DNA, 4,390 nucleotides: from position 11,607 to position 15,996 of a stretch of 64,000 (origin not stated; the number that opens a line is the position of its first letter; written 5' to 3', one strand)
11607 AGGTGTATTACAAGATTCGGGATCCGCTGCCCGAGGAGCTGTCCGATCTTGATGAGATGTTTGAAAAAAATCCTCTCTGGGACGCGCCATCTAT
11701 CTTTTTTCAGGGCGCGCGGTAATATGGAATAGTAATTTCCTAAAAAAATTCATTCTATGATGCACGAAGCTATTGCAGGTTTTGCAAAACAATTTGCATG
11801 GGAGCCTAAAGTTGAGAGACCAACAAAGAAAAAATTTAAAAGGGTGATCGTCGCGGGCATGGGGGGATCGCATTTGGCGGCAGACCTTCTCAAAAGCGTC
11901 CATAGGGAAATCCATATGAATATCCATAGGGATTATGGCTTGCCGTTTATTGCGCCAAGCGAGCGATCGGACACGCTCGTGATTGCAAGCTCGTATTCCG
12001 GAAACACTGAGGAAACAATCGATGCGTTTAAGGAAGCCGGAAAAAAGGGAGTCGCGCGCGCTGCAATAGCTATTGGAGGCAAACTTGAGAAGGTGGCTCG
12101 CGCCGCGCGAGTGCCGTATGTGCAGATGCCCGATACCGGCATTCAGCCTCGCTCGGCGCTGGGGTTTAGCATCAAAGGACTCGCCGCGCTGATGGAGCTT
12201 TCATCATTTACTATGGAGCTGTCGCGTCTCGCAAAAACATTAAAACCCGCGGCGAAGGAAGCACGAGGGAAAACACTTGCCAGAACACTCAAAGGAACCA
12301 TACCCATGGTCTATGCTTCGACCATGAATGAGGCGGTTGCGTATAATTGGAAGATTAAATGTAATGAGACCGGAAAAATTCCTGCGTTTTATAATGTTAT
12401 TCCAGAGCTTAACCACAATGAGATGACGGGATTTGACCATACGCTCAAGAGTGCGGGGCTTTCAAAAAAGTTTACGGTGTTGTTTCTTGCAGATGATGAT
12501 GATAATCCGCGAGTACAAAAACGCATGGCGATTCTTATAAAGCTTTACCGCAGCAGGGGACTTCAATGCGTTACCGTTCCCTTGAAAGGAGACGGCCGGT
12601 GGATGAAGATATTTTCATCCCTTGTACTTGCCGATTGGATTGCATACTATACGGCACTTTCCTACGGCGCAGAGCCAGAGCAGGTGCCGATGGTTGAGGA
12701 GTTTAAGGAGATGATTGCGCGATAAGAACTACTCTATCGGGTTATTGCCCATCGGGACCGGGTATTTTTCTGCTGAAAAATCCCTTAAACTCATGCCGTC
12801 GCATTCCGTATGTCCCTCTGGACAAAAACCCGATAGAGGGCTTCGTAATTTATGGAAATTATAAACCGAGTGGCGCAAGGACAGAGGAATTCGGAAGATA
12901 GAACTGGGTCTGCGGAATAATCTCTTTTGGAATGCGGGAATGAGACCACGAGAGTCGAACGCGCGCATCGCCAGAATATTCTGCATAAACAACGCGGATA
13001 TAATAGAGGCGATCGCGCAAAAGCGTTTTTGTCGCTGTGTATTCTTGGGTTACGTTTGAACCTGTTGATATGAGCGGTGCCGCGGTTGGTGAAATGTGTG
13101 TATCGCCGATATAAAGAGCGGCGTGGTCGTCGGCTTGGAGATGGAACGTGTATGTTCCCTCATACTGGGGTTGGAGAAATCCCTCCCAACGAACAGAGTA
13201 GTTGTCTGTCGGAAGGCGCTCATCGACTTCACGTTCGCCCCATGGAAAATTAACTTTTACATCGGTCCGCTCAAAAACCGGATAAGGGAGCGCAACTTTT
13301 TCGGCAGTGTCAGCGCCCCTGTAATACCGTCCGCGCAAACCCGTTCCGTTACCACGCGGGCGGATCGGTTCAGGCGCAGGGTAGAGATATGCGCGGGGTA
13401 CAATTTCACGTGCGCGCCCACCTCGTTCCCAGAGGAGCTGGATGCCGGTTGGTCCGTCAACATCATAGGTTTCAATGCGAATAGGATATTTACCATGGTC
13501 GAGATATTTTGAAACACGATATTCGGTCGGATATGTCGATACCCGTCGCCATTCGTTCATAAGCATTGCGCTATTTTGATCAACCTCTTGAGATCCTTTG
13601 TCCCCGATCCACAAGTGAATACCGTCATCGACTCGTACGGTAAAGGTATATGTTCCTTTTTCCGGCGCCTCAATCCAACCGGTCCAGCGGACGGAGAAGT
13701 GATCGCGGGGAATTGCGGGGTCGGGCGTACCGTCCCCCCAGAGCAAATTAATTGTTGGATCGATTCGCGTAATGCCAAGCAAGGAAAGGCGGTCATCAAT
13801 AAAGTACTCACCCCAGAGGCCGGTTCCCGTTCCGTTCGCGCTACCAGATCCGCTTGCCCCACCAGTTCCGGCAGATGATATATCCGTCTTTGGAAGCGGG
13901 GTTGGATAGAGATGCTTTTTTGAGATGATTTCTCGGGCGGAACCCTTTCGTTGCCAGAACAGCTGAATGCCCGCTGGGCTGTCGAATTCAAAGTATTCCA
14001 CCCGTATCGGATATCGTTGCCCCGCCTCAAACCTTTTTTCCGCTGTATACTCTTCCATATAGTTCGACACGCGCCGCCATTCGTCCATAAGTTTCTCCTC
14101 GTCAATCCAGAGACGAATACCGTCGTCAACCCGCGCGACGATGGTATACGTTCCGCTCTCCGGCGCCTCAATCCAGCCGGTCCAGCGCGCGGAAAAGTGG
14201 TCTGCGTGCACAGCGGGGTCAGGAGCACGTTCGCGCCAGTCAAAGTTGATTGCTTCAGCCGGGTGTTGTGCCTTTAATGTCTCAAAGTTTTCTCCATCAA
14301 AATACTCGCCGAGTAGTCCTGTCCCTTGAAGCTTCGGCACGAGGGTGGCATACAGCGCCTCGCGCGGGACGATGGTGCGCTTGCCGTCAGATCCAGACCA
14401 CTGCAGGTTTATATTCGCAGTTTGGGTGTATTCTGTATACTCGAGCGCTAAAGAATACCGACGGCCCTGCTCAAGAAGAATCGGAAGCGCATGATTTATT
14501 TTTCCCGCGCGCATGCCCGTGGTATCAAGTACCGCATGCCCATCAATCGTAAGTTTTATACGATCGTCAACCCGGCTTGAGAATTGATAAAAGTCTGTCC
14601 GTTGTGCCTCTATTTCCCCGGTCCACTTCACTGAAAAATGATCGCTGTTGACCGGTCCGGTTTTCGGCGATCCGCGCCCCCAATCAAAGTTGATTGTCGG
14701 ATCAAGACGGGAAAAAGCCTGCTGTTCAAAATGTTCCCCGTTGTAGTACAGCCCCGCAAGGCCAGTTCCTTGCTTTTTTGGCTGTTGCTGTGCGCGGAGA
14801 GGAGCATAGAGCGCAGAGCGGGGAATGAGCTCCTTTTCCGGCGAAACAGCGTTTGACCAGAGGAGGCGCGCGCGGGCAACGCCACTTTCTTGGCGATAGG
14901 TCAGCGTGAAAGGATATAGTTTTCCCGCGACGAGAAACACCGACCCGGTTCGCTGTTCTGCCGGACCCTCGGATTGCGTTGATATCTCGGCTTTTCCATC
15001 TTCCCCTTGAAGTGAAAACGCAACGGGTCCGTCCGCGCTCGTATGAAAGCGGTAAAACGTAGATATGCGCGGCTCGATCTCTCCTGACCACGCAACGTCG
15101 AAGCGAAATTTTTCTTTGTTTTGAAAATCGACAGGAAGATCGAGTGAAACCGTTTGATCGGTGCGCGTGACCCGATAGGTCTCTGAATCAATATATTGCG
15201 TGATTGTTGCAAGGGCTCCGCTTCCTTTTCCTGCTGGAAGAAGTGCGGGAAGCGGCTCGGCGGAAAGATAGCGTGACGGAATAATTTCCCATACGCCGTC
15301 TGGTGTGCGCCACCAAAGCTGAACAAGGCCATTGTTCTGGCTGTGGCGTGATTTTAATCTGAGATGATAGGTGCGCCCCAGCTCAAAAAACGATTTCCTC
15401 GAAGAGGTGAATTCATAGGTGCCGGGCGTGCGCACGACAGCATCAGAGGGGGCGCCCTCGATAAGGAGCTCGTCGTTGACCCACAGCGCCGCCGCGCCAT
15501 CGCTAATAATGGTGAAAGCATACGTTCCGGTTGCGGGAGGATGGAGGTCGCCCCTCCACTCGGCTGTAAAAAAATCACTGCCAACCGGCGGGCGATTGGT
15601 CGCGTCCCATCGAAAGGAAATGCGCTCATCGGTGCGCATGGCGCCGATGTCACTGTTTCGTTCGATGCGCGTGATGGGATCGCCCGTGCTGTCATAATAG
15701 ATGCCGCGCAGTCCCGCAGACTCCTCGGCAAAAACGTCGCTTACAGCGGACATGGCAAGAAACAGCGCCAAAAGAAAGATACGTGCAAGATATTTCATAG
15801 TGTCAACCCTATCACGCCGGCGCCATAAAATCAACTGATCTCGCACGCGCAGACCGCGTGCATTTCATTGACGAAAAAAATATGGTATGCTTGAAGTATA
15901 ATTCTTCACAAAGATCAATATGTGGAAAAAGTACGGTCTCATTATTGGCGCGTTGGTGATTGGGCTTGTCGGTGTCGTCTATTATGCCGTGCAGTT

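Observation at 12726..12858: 'Type A' structured intergenic element: two copies exactly filling convergent-gene gaps, with compensatory indels in the stem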

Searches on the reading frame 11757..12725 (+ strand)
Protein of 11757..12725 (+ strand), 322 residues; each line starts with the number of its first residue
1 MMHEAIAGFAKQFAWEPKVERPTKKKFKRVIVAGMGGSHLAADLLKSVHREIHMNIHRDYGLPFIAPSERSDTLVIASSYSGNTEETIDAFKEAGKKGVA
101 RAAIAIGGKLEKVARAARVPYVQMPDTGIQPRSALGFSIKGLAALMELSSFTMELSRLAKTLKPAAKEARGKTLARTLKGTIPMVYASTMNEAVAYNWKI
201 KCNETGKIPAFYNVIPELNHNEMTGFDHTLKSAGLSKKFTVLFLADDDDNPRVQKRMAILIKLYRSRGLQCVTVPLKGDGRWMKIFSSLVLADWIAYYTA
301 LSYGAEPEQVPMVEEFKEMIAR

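Call 15: search_protein_families(library=pfam, proteins=[window:11757-12725:+])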
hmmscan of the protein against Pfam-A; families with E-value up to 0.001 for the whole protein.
window:11757-12725:+ (322 aa): 2 families
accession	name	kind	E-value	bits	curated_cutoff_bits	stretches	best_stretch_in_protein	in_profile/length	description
PF10432.14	bact-PGI_C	-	3.6e-41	141.1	24.5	1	170-319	4-150/151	Bacterial phospho-glucose isomerase C-terminal SIS domain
PF01380.27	SIS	-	2.8e-06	27.6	25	1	28-106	6-88/131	SIS domain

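Call 17: find_encoding_contigs(protein=window:11757-12722:+, flank=3000, max_places=10)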
Protein window:11757-12722:+ (322 aa): no gene with exactly this product is on record in the collection.

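Call 22: find_homologous_proteins(query=window:11757-12722:+)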
Query window:11757-12722:+ (322 aa): 5795 proteins with E <= 0.001 among 8000 candidates; the best 120 are listed.
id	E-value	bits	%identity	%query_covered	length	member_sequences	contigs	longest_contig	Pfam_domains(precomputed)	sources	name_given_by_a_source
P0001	4.2e-210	714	100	100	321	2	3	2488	PF01380.28,PF10432.15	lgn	-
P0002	7.1e-156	536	73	100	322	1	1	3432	PF10432.15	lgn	-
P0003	2.1e-154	531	75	100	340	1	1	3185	PF10432.15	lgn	-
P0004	4.2e-154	530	73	99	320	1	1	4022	PF10432.15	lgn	-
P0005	3.4e-151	521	72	100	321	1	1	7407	PF10432.15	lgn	-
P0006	5.8e-151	520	72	99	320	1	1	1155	PF10432.15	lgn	-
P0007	6.7e-151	520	74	98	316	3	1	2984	PF01380.28,PF10432.15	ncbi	ncbi:MAG: bifunctional phosphoglucose/phosphomannose isomerase, partial [Patescibacteria group bacte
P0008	8.1e-151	519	71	99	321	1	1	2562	PF10432.15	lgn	-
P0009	3.6e-150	517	74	100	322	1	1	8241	PF01380.28,PF10432.15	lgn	-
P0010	5.8e-150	517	72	99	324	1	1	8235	PF01380.28,PF10432.15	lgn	-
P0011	7.6e-149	513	73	99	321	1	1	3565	PF10432.15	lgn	-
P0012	1.9e-148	512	72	99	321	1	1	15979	PF10432.15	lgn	-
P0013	1.3e-147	509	71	99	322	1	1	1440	PF01380.28,PF10432.15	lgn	-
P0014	4.0e-147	507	72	100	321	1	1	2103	PF01380.28,PF10432.15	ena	-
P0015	5.6e-147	507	72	99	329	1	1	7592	PF10432.15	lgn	-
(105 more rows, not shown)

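Call 23: find_encoding_contigs(protein=P0001, flank=3000, max_places=6)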
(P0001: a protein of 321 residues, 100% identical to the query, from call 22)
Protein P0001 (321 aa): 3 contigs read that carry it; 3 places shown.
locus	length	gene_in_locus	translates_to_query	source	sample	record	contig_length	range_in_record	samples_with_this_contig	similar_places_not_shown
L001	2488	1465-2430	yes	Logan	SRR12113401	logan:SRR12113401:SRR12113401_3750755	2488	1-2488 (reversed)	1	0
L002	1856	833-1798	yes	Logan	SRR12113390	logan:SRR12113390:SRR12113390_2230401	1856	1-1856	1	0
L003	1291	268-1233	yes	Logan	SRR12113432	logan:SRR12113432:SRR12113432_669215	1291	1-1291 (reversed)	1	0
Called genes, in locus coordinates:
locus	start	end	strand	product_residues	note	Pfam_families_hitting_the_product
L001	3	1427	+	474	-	?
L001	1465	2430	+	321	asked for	PF01380:SIS (faint), PF10432:bact-PGI_C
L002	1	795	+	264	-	?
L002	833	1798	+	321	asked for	PF01380:SIS (faint), PF10432:bact-PGI_C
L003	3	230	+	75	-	?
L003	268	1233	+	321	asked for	PF01380:SIS (faint), PF10432:bact-PGI_C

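Call 24: find_encoding_contigs(protein=P0012, flank=5000, max_places=3)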
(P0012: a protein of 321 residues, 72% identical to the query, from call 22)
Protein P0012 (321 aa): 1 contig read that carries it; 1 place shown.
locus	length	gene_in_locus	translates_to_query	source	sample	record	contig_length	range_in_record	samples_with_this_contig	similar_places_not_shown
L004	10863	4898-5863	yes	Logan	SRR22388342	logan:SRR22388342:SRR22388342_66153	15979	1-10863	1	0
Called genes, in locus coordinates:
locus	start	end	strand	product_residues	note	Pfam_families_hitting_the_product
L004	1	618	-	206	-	?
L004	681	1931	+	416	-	-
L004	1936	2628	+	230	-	PF00535:Glycos_transf_2, PF13641:Glyco_tranf_2_3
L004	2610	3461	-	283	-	-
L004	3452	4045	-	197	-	-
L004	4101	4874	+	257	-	PF00535:Glycos_transf_2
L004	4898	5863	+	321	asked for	PF10432:bact-PGI_C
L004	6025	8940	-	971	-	PF07691:PA14, PF10528:GLEYA, PF07691:PA14, PF10528:GLEYA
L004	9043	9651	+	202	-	-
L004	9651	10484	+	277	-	PF06550:SPP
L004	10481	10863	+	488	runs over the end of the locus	PF01547:SBP_bac_1, PF13416:SBP_bac_8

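Call 25: find_encoding_contigs(protein=P0009, flank=5000, max_places=3)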
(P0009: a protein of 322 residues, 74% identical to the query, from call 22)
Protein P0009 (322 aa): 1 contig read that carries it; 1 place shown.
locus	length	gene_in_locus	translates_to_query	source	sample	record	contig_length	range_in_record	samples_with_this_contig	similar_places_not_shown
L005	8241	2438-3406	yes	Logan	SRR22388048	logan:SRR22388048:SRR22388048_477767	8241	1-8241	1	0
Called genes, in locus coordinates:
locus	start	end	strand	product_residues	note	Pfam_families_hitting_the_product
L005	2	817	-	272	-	?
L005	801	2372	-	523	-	PF01593:Amino_oxidase, PF13450:NAD_binding_8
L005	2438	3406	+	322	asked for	PF01380:SIS (faint), PF10432:bact-PGI_C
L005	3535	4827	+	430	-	PF13173:AAA_14, PF13635:DUF4143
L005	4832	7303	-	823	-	PF07691:PA14, PF10528:GLEYA, PF07691:PA14, PF10528:GLEYA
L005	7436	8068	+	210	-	-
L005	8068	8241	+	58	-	?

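Call 30: find_encoding_contigs(protein=P0010, flank=5000, max_places=3)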
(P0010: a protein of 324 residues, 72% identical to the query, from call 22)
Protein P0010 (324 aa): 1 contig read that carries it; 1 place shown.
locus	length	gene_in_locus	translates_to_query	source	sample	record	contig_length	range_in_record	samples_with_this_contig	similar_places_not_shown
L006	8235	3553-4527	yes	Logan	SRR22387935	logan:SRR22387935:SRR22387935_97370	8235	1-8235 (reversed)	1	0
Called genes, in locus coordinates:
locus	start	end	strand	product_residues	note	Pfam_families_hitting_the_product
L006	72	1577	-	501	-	PF00479:G6PD_N, PF02781:G6PD_C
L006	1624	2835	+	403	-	-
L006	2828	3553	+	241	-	PF00535:Glycos_transf_2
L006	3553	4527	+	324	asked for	PF01380:SIS (faint), PF10432:bact-PGI_C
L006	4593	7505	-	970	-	PF07691:PA14, PF10528:GLEYA (weak), PF07691:PA14, PF10528:GLEYA, PF07691:PA14, PF10528:GLEYA (weak)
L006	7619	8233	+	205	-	?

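Call 31: find_encoding_contigs(protein=P0005, flank=5000, max_places=3)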
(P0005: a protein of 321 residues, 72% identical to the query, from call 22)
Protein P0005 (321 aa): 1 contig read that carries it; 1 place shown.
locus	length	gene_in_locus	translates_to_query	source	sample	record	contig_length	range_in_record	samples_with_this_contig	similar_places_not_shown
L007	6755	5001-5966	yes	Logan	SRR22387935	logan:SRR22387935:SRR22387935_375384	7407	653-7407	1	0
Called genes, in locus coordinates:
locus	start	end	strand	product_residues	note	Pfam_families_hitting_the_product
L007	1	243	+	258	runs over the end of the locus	PF00535:Glycos_transf_2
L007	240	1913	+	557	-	-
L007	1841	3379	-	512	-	-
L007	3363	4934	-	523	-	PF01593:Amino_oxidase, PF13450:NAD_binding_8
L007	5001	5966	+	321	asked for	PF10432:bact-PGI_C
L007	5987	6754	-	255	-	?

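Call 32: find_encoding_contigs(protein=P0015, flank=5000, max_places=3)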
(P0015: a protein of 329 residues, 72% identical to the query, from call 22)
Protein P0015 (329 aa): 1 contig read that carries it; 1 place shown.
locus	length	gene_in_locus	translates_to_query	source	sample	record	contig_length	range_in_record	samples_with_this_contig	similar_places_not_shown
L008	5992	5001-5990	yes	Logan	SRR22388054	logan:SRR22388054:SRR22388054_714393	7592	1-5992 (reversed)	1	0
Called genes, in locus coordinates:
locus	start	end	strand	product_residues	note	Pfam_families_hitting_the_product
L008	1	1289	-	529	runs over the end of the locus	-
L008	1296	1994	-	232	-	PF00535:Glycos_transf_2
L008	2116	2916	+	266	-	PF02475:TRM5-TYW2_MTfase (weak), PF05050:Methyltransf_21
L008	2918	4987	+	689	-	PF00535:Glycos_transf_2, PF26314:MptA_B_family, PF09594:GT87 (weak)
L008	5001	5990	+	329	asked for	PF10432:bact-PGI_C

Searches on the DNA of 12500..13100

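Call 7: search_rna_families(source=window, start=12500, end=13100, threshold=evalue, max_evalue=10, show_alignments=2)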
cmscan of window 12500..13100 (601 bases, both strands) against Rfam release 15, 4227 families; matches with E-value up to 10: 2.
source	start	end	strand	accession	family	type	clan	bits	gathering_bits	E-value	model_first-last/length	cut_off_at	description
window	12745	12769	+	RF02162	XIST_A_REPEAT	Gene; sRNA;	-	19.4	33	0.037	1-37/37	no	XIST RNA A repeat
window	12571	12687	+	RF02605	scr5239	Gene; sRNA;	-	17.6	64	1.4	1-158/158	no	Streptomyces sRNA scr5239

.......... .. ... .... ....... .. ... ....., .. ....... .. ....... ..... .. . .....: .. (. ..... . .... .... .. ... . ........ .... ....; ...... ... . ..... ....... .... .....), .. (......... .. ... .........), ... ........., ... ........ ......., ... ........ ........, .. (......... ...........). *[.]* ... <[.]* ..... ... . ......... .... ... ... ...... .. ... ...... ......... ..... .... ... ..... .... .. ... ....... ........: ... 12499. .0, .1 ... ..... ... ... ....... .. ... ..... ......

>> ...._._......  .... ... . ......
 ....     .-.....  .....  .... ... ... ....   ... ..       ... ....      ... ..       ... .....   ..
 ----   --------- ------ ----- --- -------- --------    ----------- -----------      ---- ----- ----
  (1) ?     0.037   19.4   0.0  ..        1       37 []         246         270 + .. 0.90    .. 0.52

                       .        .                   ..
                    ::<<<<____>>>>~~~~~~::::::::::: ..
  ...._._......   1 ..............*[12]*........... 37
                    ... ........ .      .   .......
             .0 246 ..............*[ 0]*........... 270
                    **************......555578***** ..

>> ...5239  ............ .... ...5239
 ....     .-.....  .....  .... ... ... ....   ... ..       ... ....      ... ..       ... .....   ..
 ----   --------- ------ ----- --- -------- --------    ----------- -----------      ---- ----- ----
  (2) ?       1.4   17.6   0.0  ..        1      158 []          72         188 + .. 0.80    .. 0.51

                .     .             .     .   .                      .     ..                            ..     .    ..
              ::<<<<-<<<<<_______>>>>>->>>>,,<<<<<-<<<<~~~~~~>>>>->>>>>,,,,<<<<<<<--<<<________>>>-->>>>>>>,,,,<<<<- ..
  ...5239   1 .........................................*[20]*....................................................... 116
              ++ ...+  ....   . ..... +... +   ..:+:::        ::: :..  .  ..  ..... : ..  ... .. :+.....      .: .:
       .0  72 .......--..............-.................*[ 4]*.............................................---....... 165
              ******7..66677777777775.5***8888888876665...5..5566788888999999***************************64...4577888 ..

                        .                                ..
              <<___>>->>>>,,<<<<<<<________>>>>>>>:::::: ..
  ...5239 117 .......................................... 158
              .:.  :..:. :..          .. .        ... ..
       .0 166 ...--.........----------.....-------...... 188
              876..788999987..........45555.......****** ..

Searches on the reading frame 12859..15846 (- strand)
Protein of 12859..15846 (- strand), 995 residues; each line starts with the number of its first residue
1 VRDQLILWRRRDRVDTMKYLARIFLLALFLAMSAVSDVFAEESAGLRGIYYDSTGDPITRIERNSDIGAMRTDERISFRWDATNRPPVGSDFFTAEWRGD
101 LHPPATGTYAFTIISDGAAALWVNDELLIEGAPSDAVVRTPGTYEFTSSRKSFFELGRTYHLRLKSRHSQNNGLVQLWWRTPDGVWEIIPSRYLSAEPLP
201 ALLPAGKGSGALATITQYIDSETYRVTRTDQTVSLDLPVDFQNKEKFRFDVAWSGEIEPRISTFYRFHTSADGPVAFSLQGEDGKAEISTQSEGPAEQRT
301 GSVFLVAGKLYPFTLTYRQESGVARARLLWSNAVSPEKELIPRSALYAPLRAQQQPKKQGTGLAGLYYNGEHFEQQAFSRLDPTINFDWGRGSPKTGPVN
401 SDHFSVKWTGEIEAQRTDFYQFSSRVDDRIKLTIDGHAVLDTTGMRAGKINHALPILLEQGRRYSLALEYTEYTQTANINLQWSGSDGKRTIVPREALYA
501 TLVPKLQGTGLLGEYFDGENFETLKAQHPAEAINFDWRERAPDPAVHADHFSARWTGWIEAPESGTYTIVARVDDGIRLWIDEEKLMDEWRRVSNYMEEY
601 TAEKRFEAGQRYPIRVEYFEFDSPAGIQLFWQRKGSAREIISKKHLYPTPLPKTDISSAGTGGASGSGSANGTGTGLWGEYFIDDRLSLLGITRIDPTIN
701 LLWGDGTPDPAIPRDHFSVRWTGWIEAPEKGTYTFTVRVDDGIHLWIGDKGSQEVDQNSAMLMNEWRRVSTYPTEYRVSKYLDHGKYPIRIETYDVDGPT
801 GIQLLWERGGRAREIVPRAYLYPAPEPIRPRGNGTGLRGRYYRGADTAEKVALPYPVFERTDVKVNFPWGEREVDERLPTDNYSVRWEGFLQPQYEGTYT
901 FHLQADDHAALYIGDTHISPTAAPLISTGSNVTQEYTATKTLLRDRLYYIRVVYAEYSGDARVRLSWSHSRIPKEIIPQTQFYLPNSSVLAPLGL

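Call 15: search_protein_families(library=pfam, proteins=[window:12859-15846:-])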
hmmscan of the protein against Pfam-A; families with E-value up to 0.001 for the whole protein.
window:12859-15846:- (995 aa): 2 families
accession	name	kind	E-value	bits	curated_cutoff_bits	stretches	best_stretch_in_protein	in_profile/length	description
PF07691.17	PA14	-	5e-120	396.7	24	6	509-642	3-144/147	PA14 domain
PF10528.15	GLEYA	-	3e-45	152.9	26.2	3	717-803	1-86/91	GLEYA domain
